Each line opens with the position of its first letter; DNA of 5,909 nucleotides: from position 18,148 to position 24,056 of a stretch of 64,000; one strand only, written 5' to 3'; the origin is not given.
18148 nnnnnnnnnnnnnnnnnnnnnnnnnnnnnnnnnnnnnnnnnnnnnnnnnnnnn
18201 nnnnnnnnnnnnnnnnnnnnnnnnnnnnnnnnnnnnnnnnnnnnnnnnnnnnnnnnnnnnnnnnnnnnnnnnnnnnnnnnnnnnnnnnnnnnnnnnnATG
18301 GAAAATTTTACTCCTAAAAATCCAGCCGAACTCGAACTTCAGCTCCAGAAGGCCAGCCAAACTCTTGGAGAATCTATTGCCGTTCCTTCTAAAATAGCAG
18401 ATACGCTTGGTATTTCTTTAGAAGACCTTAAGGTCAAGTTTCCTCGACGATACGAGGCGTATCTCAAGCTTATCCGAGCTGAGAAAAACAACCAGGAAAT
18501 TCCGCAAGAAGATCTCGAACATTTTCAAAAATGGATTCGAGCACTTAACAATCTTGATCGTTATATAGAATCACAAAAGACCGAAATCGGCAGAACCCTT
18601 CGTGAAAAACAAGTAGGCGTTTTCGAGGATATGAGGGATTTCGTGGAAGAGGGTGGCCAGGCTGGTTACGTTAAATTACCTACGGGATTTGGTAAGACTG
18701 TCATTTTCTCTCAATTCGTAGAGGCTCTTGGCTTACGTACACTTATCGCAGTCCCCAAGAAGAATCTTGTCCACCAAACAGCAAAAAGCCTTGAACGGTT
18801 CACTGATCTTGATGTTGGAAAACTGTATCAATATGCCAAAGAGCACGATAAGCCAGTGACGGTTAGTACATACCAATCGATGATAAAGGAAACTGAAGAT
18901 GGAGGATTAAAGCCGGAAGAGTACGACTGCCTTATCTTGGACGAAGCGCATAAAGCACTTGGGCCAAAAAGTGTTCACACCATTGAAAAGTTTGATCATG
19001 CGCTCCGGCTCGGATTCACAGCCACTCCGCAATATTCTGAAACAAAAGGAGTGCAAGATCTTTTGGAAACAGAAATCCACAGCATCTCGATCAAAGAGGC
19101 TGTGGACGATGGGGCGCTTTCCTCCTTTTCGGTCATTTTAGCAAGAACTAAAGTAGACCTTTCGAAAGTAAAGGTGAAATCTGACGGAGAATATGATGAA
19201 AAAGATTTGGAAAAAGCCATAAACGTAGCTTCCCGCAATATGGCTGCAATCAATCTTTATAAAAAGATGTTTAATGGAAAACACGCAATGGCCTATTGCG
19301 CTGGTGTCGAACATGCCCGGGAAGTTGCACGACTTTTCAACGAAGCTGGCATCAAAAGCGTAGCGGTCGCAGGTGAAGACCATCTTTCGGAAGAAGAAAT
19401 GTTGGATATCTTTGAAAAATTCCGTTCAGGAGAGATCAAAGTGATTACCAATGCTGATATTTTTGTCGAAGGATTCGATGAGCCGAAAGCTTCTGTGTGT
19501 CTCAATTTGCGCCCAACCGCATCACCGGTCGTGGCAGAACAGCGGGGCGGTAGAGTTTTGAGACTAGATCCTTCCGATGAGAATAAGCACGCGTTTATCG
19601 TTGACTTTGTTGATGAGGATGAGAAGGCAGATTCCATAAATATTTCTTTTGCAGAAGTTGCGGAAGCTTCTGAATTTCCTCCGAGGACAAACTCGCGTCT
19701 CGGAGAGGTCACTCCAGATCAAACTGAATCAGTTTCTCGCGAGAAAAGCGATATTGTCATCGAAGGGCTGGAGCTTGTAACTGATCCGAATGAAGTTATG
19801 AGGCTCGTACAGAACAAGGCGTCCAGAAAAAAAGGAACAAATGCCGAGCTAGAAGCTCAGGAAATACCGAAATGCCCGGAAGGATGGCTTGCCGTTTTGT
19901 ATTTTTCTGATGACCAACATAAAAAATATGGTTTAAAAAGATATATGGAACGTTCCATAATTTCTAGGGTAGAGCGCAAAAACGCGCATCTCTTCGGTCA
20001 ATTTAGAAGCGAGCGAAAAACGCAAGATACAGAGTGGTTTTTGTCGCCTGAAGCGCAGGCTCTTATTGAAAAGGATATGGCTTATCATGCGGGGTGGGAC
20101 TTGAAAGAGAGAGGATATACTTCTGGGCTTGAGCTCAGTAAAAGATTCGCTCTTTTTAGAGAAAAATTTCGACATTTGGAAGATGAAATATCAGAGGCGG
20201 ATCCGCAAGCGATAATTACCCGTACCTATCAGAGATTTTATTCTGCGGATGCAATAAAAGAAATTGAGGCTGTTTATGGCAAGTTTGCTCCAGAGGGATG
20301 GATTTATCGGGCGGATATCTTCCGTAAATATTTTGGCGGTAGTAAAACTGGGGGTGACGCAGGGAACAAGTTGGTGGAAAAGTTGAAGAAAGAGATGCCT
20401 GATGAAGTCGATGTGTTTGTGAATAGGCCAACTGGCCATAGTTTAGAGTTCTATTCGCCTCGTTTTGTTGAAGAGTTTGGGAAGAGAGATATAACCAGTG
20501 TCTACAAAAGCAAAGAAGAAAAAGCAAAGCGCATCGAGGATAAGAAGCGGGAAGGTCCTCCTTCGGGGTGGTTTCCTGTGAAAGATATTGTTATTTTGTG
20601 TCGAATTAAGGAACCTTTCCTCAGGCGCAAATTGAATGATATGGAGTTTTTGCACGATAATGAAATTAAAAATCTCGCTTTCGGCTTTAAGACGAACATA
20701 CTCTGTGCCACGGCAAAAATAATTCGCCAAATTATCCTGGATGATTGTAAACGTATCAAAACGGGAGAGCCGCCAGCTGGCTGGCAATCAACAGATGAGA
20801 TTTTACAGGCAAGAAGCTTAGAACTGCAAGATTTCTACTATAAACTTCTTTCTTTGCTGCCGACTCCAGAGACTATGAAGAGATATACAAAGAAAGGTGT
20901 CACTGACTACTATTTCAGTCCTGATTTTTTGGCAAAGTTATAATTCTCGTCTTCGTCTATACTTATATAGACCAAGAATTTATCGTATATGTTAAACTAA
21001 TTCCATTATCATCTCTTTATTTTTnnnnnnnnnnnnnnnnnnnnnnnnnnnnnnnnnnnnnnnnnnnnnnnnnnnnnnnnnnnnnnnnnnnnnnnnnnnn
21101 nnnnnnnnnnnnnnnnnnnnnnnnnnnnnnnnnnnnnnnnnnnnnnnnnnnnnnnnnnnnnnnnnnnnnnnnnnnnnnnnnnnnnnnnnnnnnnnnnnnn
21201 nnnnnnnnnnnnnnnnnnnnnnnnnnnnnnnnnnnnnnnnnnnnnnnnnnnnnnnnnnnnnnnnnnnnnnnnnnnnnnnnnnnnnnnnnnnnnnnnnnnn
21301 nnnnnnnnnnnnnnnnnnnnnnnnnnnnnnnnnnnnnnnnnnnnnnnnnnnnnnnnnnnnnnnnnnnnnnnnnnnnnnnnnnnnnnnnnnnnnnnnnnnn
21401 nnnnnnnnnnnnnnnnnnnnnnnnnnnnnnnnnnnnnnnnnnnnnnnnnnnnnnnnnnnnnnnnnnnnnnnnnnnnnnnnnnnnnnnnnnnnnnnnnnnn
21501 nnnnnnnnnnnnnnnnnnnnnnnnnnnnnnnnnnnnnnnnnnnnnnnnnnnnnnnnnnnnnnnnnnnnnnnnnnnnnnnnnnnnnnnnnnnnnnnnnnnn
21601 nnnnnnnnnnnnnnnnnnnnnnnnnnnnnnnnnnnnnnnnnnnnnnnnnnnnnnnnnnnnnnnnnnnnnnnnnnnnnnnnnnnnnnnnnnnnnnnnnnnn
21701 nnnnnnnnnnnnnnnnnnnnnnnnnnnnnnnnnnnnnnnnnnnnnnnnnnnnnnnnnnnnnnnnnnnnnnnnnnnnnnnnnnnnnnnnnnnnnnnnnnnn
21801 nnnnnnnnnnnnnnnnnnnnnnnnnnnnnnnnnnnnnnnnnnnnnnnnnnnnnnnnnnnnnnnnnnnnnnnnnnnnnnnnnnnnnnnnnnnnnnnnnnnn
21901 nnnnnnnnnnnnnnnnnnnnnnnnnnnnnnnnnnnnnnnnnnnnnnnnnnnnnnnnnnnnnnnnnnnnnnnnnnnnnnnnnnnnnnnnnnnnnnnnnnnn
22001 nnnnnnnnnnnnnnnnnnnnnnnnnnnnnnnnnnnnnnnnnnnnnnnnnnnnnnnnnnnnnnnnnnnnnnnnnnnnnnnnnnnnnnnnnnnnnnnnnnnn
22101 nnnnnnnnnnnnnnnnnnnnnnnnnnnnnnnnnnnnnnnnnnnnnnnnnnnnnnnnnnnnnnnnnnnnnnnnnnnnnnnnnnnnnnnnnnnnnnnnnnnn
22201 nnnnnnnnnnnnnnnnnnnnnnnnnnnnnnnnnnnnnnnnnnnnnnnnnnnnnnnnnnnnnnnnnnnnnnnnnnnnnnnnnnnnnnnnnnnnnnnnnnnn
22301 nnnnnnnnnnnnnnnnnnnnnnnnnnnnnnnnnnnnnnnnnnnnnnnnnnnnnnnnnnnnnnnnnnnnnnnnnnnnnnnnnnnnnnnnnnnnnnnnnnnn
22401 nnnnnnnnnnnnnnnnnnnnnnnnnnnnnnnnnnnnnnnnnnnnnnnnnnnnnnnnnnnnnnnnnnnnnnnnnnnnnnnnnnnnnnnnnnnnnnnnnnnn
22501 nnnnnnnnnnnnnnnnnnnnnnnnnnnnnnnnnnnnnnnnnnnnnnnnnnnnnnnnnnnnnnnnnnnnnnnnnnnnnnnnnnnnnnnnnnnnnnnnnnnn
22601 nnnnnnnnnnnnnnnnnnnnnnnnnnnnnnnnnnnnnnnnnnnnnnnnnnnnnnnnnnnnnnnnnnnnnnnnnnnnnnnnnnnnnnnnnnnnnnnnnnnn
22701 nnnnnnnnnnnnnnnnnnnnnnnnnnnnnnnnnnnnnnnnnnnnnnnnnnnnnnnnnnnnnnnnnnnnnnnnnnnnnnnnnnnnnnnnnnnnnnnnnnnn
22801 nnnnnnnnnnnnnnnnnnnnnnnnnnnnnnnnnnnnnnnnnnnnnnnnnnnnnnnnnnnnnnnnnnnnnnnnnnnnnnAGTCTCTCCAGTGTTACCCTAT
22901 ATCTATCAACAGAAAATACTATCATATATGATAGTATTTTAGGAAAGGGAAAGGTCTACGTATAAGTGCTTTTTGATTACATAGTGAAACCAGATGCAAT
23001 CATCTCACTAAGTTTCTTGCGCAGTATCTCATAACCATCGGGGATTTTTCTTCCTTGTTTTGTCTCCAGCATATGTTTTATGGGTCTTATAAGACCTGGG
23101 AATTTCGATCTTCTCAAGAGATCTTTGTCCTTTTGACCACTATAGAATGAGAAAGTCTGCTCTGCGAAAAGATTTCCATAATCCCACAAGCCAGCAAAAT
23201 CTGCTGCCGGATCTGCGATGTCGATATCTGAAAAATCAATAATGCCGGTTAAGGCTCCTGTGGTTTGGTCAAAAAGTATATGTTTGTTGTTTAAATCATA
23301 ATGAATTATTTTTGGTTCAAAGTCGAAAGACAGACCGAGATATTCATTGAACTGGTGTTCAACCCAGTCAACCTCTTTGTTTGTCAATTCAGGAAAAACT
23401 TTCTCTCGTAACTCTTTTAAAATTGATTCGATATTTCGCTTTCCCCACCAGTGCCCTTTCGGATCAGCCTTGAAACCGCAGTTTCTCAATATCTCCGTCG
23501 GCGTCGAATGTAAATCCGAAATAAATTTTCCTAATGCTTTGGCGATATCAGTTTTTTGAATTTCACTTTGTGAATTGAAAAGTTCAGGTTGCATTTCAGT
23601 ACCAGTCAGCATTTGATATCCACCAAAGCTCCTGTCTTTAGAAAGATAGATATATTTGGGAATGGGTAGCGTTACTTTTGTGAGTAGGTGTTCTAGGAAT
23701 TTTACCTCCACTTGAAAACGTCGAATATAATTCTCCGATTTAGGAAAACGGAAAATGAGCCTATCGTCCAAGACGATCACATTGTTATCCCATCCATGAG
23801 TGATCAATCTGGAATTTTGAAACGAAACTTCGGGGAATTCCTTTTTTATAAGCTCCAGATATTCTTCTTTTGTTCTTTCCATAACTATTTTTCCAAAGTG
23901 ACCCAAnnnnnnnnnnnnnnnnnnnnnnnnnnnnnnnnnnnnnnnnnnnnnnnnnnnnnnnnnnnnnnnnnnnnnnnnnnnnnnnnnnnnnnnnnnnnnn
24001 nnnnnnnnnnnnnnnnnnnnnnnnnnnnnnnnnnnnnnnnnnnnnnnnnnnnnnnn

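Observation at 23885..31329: Consolidated thymidylate-cycle gene neighbourhood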

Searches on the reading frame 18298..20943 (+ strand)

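Call 27: search_protein_families(library=pfam, proteins=[window:18298-20943:+], max_evalue=0.01)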
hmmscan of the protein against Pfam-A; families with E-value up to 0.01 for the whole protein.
window:18298-20943:+ (881 aa): 6 families
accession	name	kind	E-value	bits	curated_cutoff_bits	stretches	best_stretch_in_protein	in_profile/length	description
PF04851.21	ResIII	-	4e-25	89.1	22.5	1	100-245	3-163/164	Type III restriction enzyme, res subunit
PF00271.37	Helicase_C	-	8.3e-12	45.8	23.5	1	325-423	13-109/110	Helicase conserved C-terminal domain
PF00270.35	DEAD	-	2e-10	41.1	26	1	124-248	18-163/167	DEAD/DEAH box helicase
PF18766.7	SWI2_SNF2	-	1.2e-08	35.3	26.7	1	119-292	17-203/221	SWI2/SNF2 ATPase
PF09848.15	SLFN-g3_helicase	-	0.0028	17.4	24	0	130-222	11-93/354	Schlafen group 3, DNA/RNA helicase domain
PF00148.24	Oxidored_nitro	-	0.004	16.5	28.6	0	306-387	251-330/399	Nitrogenase component 1 type Oxidoreductase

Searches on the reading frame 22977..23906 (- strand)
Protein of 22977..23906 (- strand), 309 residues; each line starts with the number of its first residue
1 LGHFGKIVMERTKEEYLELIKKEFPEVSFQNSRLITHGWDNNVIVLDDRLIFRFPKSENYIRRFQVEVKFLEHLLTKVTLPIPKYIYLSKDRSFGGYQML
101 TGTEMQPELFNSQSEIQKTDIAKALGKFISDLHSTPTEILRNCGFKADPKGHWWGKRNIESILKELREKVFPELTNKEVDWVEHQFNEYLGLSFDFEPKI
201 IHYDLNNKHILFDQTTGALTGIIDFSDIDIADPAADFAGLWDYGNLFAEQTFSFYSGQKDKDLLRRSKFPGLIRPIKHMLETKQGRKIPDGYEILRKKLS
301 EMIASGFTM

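Call 3: search_protein_families(library=pfam, proteins=[window:22977-23906:-], max_evalue=0.01)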
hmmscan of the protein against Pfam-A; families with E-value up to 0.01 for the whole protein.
window:22977-23906:- (309 aa): 1 family
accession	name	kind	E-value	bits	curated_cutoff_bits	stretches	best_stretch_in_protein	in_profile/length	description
PF01636.29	APH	-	8.5e-27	94.9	23.2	1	34-247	4-221/239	Phosphotransferase enzyme family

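Call 4: search_protein_families(library=ncbifam, proteins=[window:22977-23906:-], max_evalue=0.01)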
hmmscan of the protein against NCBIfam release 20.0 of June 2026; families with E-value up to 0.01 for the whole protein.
window:22977-23906:- (309 aa): 23 families
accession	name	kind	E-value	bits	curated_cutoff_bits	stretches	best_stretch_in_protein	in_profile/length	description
NF000044.2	APH_2pp_IIIa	exception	4.2e-27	95.3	625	1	9-265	1-260/306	aminoglycoside O-phosphotransferase APH(2'')-IIIa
NF000076.3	APH_2pp_Ie_IVa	exception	2.3e-22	79.7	600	1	18-247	11-244/301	APH(2'')-Ie/IVa family aminoglycoside O-phosphotransferase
NF033692.1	APH_2pp_I_a_f_h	exception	3.4e-18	66.1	475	1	22-241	7-221/290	APH(2'')-Ia/If/Ih family aminoglycoside O-phosphotransferase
NF000508.1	APH_2pp_Ia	exception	5.2e-17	62.3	600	1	34-241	6-209/277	aminoglycoside O-phosphotransferase APH(2'')-Ia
NF000498.2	APH_2pp_If_Ih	exception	9.1e-16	58.1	600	1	26-241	12-223/297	APH(2'')-If/Ih family aminoglycoside O-phosphotransferase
NF041446.1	APH_2pp_Ii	exception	3.5e-14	53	625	1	26-241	12-223/297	aminoglycoside O-phosphotransferase APH(2'')-Ii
NF000015.3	APH_2pp_IIa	exception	5.9e-09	35.4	625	1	28-255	17-246/299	aminoglycoside O-phosphotransferase APH(2'')-IIa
NF000240.1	macrolide_MphC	exception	3e-08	33.5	550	1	50-241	45-234/299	Mph(C) family macrolide 2'-phosphotransferase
NF000241.1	MPH_3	exception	1.5e-07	31.1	500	1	49-240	42-229/293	Mph(E)/Mph(G) family macrolide 2'-phosphotransferase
NF038057.1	macrolide_MphL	exception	1.7e-07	30.8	612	1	47-239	41-231/298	macrolide 2'-phosphotransferase MphL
NF041268.1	capreo_Cph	equivalog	2e-06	27.6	390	1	14-240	4-226/285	capreomycin phosphotransferase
NF038056.1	macrolide_MphM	exception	3.5e-06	26.8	610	1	49-239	42-230/298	macrolide 2'-phosphotransferase MphM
NF012158.1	macrolide_MphE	exception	5.5e-06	25.8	640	1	192-240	183-229/294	Mph(E) family macrolide 2'-phosphotransferase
NF000132.2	APH_2pp_Ig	exception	2.4e-05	23.8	620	1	32-270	28-268/306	aminoglycoside O-phosphotransferase APH(2'')-Ig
NF033059.2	APH_3p_I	exception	5.8e-05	22.6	400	1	111-248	107-236/267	APH(3')-I family aminoglycoside O-phosphotransferase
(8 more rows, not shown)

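Call 33: search_solved_structures(query=window:22977-23882:-, max_evalue=0.001)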
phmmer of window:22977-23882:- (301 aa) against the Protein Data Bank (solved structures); distinct sequences matched with E-value up to 0.001: 25.
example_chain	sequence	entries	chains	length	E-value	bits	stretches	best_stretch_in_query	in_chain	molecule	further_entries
3tdw_A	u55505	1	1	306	1.9e-26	96.5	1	1-288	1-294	Gentamicin resistance protein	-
6ctz_A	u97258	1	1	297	1.9e-26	96.4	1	7-287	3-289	Gentamicin resistance protein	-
3tdv_A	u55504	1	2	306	2.4e-26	96.1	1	1-288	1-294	Gentamicin resistance protein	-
4dtb_A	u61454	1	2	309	5.7e-22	81.8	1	10-249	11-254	APH(2'')-Id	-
3sgc_A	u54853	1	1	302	1.8e-21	80.1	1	10-249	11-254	APH(2'')-Id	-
3n4v_A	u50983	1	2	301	1.9e-21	80.1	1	10-249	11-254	APH(2'')-Id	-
3n4t_A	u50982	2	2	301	1.9e-21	80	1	10-249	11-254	APH(2'')-Id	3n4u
6cd7_A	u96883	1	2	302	1.9e-21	80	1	10-249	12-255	APH(2'')-Id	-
3sg9_A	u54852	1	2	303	2e-21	80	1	10-249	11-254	APH(2'')-Id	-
3sg8_A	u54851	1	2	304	2e-21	80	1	10-249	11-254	APH(2'')-Id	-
4n57_A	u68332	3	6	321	2.1e-21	79.9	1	10-249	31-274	APH(2'')-Id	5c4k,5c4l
4dt8_A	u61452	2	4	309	2.2e-21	79.8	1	10-249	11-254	APH(2'')-Id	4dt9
9h2z_A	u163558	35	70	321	2.3e-21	79.7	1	10-249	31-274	APH(2'')-Id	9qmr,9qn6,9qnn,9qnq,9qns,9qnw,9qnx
4dbx_A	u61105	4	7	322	2.4e-21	79.7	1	10-249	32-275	APH(2"")-ID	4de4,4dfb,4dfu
4dta_A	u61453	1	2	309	6.4e-21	78.3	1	10-249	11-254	APH(2'')-Id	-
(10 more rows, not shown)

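Call 86: search_protein_families(library=padloc, proteins=[window:22977-23882:-], max_evalue=0.001)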
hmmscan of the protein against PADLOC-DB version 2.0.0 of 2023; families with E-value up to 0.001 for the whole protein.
window:22977-23882:- (301 aa): 0 families
